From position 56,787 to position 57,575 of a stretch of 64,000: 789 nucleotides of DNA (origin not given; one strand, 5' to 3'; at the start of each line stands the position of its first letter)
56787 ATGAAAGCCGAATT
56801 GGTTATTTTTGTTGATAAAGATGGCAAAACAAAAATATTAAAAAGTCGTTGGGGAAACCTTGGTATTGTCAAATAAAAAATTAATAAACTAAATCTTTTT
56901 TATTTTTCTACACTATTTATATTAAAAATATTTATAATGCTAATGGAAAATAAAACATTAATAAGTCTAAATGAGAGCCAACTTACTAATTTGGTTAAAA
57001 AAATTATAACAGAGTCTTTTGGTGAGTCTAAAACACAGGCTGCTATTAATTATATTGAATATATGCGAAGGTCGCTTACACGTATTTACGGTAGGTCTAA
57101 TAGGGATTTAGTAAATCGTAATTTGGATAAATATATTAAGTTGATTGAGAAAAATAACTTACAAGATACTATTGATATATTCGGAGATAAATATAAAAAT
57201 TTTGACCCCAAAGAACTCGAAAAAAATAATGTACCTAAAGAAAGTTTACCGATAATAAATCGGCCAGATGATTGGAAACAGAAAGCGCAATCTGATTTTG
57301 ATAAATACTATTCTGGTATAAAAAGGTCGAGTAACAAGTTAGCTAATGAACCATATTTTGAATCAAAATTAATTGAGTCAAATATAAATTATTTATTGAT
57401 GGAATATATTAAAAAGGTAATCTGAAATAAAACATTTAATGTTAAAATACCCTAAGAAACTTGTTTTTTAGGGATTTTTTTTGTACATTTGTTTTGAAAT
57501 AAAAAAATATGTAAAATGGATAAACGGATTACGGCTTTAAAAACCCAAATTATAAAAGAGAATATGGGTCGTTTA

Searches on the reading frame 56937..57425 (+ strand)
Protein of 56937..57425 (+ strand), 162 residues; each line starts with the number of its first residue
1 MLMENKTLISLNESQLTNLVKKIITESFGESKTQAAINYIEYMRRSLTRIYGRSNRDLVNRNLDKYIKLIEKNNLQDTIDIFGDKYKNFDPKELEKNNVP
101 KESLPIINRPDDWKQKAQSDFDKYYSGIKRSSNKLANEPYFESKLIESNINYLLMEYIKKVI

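Call 10: search_protein_families(library=pfam, proteins=[window:56937-57425:+], max_evalue=0.01)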
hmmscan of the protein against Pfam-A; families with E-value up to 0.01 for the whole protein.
window:56937-57425:+ (162 aa): 1 family
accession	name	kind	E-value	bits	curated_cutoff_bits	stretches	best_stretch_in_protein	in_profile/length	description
PF08785.16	Ku_PK_bind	-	0.0013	19.3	25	1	12-50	22-60/120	Ku C terminal domain like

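Call 11: search_protein_families(library=phrogs, proteins=[window:56937-57425:+], max_evalue=0.01)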
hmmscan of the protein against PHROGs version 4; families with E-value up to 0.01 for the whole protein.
window:56937-57425:+ (162 aa): 0 families
